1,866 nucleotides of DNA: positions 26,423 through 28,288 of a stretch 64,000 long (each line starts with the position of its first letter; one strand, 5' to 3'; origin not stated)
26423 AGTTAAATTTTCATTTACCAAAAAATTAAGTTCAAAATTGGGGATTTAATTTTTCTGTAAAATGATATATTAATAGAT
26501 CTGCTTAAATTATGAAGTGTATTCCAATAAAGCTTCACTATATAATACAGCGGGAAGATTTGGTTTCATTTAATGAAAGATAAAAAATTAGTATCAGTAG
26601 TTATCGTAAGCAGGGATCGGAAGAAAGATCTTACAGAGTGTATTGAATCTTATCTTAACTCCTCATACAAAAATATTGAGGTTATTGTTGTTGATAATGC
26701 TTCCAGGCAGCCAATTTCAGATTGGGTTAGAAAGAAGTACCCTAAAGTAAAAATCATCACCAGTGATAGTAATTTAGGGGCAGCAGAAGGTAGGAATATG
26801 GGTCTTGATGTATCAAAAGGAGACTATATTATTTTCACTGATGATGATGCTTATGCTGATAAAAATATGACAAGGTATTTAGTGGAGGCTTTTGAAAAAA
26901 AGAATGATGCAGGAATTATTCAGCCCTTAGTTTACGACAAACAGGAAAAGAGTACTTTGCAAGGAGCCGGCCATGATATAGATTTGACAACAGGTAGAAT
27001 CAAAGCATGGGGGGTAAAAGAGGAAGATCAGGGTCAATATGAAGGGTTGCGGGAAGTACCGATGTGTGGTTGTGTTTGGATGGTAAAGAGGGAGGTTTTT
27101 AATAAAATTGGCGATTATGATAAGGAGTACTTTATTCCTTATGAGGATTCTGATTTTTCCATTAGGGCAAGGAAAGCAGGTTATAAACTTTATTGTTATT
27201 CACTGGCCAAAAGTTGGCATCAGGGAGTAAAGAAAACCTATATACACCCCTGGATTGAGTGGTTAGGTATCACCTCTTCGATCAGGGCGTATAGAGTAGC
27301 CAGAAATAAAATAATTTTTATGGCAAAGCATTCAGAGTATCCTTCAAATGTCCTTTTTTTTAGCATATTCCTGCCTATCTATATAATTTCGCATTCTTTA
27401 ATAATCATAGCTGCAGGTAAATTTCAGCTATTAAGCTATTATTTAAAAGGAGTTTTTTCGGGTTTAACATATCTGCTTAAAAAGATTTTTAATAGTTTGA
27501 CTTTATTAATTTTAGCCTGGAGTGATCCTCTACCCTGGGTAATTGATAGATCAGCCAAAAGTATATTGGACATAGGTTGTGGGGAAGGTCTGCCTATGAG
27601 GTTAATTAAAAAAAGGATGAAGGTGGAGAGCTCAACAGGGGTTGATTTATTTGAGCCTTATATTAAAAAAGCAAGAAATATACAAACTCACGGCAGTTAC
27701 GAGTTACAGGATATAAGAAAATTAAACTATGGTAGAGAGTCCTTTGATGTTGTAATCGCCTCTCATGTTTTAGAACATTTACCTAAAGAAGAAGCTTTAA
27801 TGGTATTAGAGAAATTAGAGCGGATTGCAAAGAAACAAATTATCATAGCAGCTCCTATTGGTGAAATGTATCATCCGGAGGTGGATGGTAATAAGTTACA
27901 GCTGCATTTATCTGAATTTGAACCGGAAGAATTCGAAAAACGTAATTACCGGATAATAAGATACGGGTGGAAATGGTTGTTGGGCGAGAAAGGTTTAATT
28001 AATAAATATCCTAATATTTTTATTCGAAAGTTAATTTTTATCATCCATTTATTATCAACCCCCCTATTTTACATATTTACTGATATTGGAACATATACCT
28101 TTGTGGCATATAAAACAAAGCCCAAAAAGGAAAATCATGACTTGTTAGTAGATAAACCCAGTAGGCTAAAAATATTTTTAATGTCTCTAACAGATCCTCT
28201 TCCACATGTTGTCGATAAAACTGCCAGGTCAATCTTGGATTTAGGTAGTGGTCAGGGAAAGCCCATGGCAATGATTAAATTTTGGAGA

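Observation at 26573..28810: GT2 glycosyltransferase fused to two tandem SAM-methyltransferase domains (internal domain duplication)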

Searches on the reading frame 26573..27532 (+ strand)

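Call 75: search_protein_families(library=ncbifam, proteins=[window:26573-27532:+], max_evalue=0.000001)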
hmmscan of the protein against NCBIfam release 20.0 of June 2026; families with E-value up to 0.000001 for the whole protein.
window:26573-27532:+ (320 aa): 15 families
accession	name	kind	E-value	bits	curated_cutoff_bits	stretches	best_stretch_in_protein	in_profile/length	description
TIGR01556.1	rhamnosyltran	subfamily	1.2e-24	87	200.55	1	25-297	12-281/281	rhamnosyltransferase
TIGR03965.1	mycofact_glyco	equivalog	8.7e-20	71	280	1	5-216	74-280/467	mycofactocin biosynthesis glycosyltransferase MftF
NF041875.1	EPS_EpsD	equivalog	2e-19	70.1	370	1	7-255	1-236/325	exopolysaccharide biosynthesis glycosyltransferase EpsD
NF041394.1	GtaseAglG_Halo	equivalog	1.1e-16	61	440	1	7-112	3-112/304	glucosyl-dolichyl phosphate glucuronosyltransferase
TIGR03937.1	PgaC_IcaA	equivalog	1.3e-16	60.6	422.3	1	2-208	42-242/407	poly-beta-1,6-N-acetyl-D-glucosamine synthase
NF038299.1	EPS_HpsN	equivalog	5.1e-16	58.5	425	1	6-218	2-222/317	hormogonium polysaccharide biosynthesis glycosyltransferase HpsN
NF007482.0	PRK10073.1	equivalog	4.2e-15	55.6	423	1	1-109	2-112/334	glycosyltransferase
NF047683.1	TeichurnBiosyTuaG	equivalog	4.2e-13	49.5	400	1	2-103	3-108/252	teichuronic acid biosynthesis protein TuaG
NF050113.1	gal_furan_GlfT1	equivalog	5.2e-11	42.4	330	1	8-129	2-126/290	galactofuranosyltransferase GlfT1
TIGR03111.1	glyc2_xrt_Gpos1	hypoth_equivalog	9.1e-11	41.2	363.95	1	9-117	53-166/439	TIGR03111 family XrtG-associated glycosyltransferase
NF050050.1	ProtGlycPglI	equivalog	1.4e-10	41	500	1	6-111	3-112/306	GalNAc(5)-diNAcBac-PP-undecaprenol beta-1,3-glucosyltransferase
TIGR04283.1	glyco_like_mftF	equivalog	1.6e-09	37.7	182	0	7-115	1-106/221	TIGR04283 family arsenosugar biosynthesis glycosyltransferase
NF007453.0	PRK10018.1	equivalog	2.7e-09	37.1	382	1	1-100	2-105/280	colanic acid biosynthesis glycosyltransferase WcaA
TIGR04017.1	WcaA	equivalog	8.9e-09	35.3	495.75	1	2-99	2-103/279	colanic acid biosynthesis glycosyltransferase WcaA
NF053739.1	GlytfEpsEBac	equivalog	1.4e-08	34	450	1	7-111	3-111/265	glycosyltransferase EpsE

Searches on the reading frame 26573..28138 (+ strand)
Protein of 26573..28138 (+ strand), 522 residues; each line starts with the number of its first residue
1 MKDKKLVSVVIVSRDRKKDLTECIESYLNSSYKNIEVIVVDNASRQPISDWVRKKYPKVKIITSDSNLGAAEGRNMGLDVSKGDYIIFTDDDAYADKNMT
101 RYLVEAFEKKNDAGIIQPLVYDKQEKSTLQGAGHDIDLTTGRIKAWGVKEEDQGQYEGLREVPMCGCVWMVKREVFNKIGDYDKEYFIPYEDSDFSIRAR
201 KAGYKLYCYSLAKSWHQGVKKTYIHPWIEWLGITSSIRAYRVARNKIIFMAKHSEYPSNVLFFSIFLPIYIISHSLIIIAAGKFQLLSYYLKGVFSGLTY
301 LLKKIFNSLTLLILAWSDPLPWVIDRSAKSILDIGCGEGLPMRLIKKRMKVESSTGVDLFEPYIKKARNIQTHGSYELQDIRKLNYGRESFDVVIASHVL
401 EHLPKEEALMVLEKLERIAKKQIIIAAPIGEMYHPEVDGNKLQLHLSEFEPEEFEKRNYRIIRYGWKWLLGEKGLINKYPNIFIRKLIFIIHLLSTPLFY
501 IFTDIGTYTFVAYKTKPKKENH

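Call 45: predict_structure(alignment_id=A2)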
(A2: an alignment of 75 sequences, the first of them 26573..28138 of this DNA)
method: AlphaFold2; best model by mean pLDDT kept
length: 522 residues; sequences in the alignment: 75
mean_pLDDT: 92.7   pTM: 0.86
mean pLDDT of the five models: 92.7, 92.7, 92.3, 92.0, 91.5
residues with pLDDT >= 90: 420; 70-90: 89; 50-70: 9; < 50: 4
segments of 3 or more residues with pLDDT < 50: none
pLDDT, mean of each block of 10 residues (from residue 1): 84 91 97 97 86 95 91 95 97 96 98 97 92 96 92 96 95 95 89 96 97 81 79 91 96 96 98 97 96 98 92 92 95 96 95 96 93 95 96 97 96 97 96 77 90 96 92 86 89 87 90 84 41
secondary structure, 60 per line:
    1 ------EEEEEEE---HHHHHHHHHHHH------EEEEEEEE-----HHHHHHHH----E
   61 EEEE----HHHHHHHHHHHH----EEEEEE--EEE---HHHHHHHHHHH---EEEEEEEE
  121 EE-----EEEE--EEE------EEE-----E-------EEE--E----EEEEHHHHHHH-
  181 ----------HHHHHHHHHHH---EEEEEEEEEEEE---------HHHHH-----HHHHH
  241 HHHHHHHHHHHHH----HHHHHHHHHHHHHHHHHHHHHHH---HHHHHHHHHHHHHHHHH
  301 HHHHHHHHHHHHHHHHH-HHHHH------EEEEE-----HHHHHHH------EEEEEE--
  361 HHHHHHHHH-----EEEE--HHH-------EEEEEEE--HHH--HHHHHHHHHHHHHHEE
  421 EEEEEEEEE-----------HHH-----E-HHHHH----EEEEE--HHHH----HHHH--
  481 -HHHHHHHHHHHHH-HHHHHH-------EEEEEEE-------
elements in order: E7-13 H17-28 E35-42 H48-55 E60-64 H69-80 E85-90 E93-95 H99-109 E113-122 E128-131 E134-136 E143-145 E159-161 E169-172 H173-179 H191-201 E205-216 H226-230 H236-253 H258-280 H284-317 H319-323 E330-334 H340-346 E353-358 H361-369 E375-378 E391-397 H405-418 E419-429 H451-455 E460-464 H467-470 H475-478 H482-494 H496-501 E509-515
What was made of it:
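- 28118..28162 (+): Inter-MT linker, aa 516-530: the fusion junction. Poorly conserved but in frame. Low pLDDT at the end of model 1 (call 45).
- Checked: Hydrophobic region: AlphaFold2 gives two long helices, aa 258-280 and 284-317 (call 45).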

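Call 47: fold_search(model_id=the predicted structure, library=pdb)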
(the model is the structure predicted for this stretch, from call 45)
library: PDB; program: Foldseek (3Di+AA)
matches with E <= 10: 1958; with E <= 0.001: 1012
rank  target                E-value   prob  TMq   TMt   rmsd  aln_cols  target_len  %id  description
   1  6egs_A                2.8e-14  1.00  0.39  0.42   8.1       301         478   18  Crystal structure of the GalNAc-T2 F104S mutant in complex with UDP-GalNAc (released 2018-04-11)
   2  4d0z_F                3.1e-14  1.00  0.41  0.43   7.7       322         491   18  GalNAc-T2 crystal soaked with UDP-5SGalNAc, mEA2 and manganese (Higher resolution dataset) (released 2014-05-28)
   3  6e7i_A                4.3e-14  1.00  0.41  0.43  10.2       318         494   18  Human ppGalNAcT2 I253A/L310A Mutant with EA2 and UDP (released 2020-01-29)
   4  2ffv_B                4.5e-14  1.00  0.39  0.42   5.1       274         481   19  Human ppGalNAcT-2 complexed with manganese and UDP (released 2006-01-31)
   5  2ffu_A                5.0e-14  1.00  0.41  0.44  10.3       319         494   18  Crystal Structure of Human ppGalNAcT-2 complexed with UDP and EA2 (released 2006-01-31)
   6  5ndf_E                6.2e-14  1.00  0.41  0.44  10.2       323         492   18  Small-molecule inhibition of ppGalNAc-Ts selectively reduces mucin-type O-glycosylation (released 2017-11-01)
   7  6e4r_A                6.5e-14  1.00  0.42  0.43   4.6       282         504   17  Crystal Structure of the Drosophila Melanogaster Polypeptide N-Acetylgalactosaminyl Transferase PGANT9B (released 2018-09-12)
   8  6nqt_F                7.3e-14  1.00  0.41  0.44  10.3       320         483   18  GalNac-T2 soaked with UDP-sugar (released 2020-01-29)
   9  6nqt_E                8.6e-14  1.00  0.40  0.43   9.4       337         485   17  GalNac-T2 soaked with UDP-sugar (released 2020-01-29)
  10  6nqt_A                1.1e-13  1.00  0.41  0.43   9.5       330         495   18  GalNac-T2 soaked with UDP-sugar (released 2020-01-29)
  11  4d0t_A                1.2e-13  1.00  0.39  0.41   8.9       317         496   18  GalNAc-T2 crystal soaked with UDP-GalNAc, EA2 peptide and manganese (released 2014-05-28)
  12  6egs_B                1.5e-13  1.00  0.41  0.45   9.4       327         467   16  Crystal structure of the GalNAc-T2 F104S mutant in complex with UDP-GalNAc (released 2018-04-11)
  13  2d7i_A                1.6e-13  1.00  0.38  0.37   7.5       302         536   19  Crystal structure of pp-GalNAc-T10 with UDP, GalNAc and Mn2+ (released 2006-11-07)
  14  4d0t_F                1.8e-13  1.00  0.41  0.44   9.3       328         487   18  GalNAc-T2 crystal soaked with UDP-GalNAc, EA2 peptide and manganese (released 2014-05-28)
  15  6nqt_C                1.9e-13  1.00  0.41  0.43   7.9       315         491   18  GalNac-T2 soaked with UDP-sugar (released 2020-01-29)
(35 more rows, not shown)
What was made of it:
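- Foldseek gives ppGalNAc-T, GlfT2 and TarP (call 47).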

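Call 52: search_solved_structures(query=A2, max_evalue=0.001)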
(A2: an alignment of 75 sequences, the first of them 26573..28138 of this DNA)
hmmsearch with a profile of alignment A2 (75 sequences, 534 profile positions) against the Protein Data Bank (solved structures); distinct sequences matched with E-value up to 0.001: 82 (the best 60 are shown).
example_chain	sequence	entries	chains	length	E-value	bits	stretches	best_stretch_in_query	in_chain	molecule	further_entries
8vh7_A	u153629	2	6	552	5.6e-16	61.3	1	4-114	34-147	Heparosan synthase B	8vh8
8viw_A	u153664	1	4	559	5.7e-16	61.3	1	4-114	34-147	Heparosan synthase B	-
6p61_A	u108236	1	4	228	3.2e-15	58.8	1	2-116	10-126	Glycosyltransferase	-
2z87_A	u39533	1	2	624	4.5e-15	58.3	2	5-112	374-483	Chondroitin synthase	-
2z86_A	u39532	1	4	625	4.5e-15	58.3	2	5-112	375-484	Chondroitin synthase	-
5hea_A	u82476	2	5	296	8.3e-15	57.4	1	4-110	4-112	Putative glycosyltransferase (GalT1)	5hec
3bcv_A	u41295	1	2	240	4.2e-14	55.1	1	6-109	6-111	Putative glycosyltransferase protein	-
5tze_C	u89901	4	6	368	4.4e-11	45.1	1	7-110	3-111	Glycosyl transferase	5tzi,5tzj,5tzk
5tz8_A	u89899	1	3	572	7e-11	44.5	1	7-109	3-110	Glycosyl transferase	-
5dm2_A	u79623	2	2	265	1.6e-10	43.3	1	311-410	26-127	Methyltransferase domain family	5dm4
5dm1_A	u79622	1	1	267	1.6e-10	43.3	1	311-410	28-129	Methyltransferase domain family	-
4kwc_A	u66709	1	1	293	1.9e-10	43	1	311-410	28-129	BpumL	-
3jwi_A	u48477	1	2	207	2.2e-10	42.8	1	337-482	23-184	Methyltransferase type 12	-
9jma_A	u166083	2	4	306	3.6e-10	42.1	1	6-95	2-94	GalNAc(5)-diNAcBac-PP-undecaprenol beta-1,3-glucosyltransferase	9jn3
3jwg_A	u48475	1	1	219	1.1e-09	40.5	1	336-482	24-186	Methyltransferase type 12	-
5mlz_A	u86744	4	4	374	4.1e-07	32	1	4-115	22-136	Dolichol monophosphate mannose synthase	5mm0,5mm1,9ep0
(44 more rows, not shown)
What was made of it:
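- Closest known: GtrB / DPMS / ArnC polyprenyl-phosphate sugar synthases. Different: The GT-A C-terminal half, with E-D-x-D and His, is of the GlfT2/ppGalNAc-T type (calls 47, 52).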

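Call 66: find_related_loci(query=A2, collection=genome_contigs, flank=3000)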
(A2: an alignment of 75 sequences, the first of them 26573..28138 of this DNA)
Query A2 (522 aa) in genome_contigs; peptide patterns used: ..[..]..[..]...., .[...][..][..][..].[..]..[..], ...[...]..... (x = any residue, [..] = any of these).
520 stretches matched a pattern; 178 encode a relative of the query (tblastn E <= 1e-3); the best 80 are kept; 77 distinct loci.
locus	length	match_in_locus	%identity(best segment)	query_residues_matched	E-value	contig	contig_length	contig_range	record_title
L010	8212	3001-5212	66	5-515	0e+0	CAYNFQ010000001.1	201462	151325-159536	MAG TPA_asm: uncultured Gammaproteobacteria bacterium isolate binchicken_co110_279 genome assembly, contig: NODE_160_len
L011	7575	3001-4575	61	5-514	0e+0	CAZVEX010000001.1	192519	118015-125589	MAG TPA_asm: uncultured Gammaproteobacteria bacterium isolate binchicken_co38_210 genome assembly, contig: NODE_177_leng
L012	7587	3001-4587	59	6-519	0e+0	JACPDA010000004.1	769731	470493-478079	MAG: Candidatus Daviesbacteria bacterium isolate NC_groundwater_297_Ag_B-0.1um_41_14 S7_GD2017_3_B1_scaffold_1, whole ge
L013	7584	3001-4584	58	1-514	0e+0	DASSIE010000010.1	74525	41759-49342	MAG TPA_asm: Patescibacteria group bacterium isolate SMAG_U1079 k141_510940, whole genome shotgun sequence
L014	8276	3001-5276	59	4-514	0e+0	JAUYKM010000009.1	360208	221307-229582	MAG: Candidatus Daviesbacteria bacterium isolate C24_metabat.bin.195_sub C24_k141_65138, whole genome shotgun sequence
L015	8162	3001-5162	57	2-514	0e+0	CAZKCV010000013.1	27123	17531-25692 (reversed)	MAG TPA_asm: uncultured Gammaproteobacteria bacterium isolate binchicken_co251_142 genome assembly, contig: NODE_2416_le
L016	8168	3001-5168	58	3-515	0e+0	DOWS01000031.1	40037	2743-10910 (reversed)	MAG TPA_asm: Candidatus Daviesbacteria bacterium isolate UBA9644 contig_1543, whole genome shotgun sequence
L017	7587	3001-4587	62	1-514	0e+0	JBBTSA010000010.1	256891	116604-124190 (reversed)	MAG: Patescibacteria group bacterium isolate H51-bin048_1 H51_bin048_1_000000000010, whole genome shotgun sequence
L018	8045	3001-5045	48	2-514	5e-172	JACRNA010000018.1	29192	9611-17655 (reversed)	MAG: Candidatus Amesbacteria bacterium isolate NC_groundwater_1921_Pr3_S-0.2um_39_4 scaffold_44540, whole genome shotgun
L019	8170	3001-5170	48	3-515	8e-163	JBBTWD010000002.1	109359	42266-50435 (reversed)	MAG: Patescibacteria group bacterium isolate H43-bin018_1 H43_bin018_1_000000000002, whole genome shotgun sequence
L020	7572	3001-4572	61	7-515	0e+0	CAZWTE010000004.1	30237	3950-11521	MAG TPA_asm: uncultured Gammaproteobacteria bacterium isolate binchicken_co144_909 genome assembly, contig: NODE_3165_le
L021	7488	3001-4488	47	3-514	7e-153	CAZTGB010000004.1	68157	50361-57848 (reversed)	MAG TPA_asm: uncultured Gammaproteobacteria bacterium isolate SRP090828_co3_120 genome assembly, contig: NODE_25_length_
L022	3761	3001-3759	75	2-254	1e-129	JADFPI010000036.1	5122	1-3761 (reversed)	MAG: Patescibacteria group bacterium isolate B72T1L10 B72T1L10_NODE30372, whole genome shotgun sequence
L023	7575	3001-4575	46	4-515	3e-166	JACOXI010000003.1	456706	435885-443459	MAG: Candidatus Daviesbacteria bacterium isolate NC_groundwater_149_Ag_S-0.1um_39_14 S4_GD2017_2_S1_scaffold_3, whole ge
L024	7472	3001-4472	51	1-507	2e-102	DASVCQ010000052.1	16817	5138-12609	MAG TPA_asm: Patescibacteria group bacterium isolate SMAG_U2010 k141_1412731, whole genome shotgun sequence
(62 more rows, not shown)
